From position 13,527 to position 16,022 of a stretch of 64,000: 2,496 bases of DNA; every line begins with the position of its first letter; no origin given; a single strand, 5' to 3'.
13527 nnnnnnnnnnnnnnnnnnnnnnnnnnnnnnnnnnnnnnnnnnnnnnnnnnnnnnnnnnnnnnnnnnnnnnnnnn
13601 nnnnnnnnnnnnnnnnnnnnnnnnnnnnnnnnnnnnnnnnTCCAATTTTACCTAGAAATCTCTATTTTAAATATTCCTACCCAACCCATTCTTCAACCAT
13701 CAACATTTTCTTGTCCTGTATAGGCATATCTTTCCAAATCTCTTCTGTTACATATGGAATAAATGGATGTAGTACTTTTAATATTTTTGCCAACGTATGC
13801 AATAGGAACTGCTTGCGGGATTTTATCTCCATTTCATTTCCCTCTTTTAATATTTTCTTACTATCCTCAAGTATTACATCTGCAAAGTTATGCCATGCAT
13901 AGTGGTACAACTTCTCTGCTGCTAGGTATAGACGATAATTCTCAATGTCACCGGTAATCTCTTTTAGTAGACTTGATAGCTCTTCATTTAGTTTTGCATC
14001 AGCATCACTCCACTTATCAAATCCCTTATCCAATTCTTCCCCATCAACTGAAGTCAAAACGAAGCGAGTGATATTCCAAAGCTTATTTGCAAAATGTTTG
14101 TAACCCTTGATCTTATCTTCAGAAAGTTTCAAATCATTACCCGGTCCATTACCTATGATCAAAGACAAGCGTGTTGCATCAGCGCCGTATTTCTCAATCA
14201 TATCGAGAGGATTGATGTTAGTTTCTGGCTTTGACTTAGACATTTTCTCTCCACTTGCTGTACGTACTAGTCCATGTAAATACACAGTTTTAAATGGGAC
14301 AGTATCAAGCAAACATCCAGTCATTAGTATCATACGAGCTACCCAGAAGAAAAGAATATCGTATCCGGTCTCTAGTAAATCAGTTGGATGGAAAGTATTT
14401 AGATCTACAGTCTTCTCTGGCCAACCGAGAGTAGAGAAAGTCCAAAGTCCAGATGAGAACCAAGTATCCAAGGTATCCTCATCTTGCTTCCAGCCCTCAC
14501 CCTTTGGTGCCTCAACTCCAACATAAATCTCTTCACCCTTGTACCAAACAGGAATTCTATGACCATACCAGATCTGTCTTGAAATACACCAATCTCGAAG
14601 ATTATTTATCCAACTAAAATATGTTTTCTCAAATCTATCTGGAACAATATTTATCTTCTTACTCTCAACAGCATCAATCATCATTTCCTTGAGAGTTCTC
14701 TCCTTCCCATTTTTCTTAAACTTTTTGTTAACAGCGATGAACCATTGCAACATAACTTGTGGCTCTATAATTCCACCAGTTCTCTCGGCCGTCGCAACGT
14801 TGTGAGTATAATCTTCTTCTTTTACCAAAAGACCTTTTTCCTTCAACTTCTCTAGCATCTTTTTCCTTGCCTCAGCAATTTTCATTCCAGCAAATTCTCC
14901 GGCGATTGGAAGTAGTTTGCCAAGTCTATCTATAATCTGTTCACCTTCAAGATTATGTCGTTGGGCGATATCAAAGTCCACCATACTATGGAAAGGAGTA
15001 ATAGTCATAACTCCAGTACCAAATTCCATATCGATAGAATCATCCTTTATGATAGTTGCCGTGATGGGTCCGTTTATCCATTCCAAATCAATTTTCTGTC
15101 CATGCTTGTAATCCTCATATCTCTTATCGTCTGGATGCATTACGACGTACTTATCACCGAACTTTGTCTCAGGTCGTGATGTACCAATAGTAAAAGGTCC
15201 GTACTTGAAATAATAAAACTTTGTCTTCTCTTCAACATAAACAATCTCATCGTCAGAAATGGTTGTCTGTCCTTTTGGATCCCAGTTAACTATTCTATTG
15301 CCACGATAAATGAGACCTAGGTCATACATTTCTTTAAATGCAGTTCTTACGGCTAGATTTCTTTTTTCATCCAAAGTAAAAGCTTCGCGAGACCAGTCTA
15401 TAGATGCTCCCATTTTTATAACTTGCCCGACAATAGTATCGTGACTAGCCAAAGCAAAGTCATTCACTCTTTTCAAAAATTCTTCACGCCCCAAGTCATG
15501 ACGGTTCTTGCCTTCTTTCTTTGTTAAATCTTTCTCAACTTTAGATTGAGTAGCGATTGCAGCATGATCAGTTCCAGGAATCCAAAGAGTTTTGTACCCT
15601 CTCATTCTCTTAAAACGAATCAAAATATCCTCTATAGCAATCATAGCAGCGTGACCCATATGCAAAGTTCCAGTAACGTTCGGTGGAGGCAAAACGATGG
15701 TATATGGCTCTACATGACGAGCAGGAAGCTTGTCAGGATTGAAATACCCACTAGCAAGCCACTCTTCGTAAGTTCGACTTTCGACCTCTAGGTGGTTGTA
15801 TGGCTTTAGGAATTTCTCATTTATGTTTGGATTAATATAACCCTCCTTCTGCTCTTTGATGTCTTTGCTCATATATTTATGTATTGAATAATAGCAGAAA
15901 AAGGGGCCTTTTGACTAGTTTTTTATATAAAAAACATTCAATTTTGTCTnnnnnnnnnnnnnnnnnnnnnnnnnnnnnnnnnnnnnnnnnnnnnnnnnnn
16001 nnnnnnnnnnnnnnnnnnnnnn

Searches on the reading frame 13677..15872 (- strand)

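Call 29: search_protein_families(library=pfam, proteins=[window:13677-15872:-], max_evalue=0.001)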
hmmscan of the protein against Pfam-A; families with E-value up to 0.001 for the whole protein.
window:13677-15872:- (731 aa): 4 families
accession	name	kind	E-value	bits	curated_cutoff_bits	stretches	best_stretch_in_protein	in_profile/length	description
PF00133.28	tRNA-synt_1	-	1.1e-126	423.4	22.7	2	34-451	2-256/414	tRNA synthetases class I (I, L, M and V)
PF08264.19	Anticodon_1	-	6.9e-23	81.6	25.1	1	626-729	2-104/148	Anticodon-binding domain of tRNA ligase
PF09334.17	tRNA-synt_1g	-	4.3e-19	69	20.1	2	402-589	199-372/391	tRNA synthetases class I (M)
PF01406.26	tRNA-synt_1e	-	0.00091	19.1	27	0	498-573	209-282/301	tRNA synthetases class I (C) catalytic domain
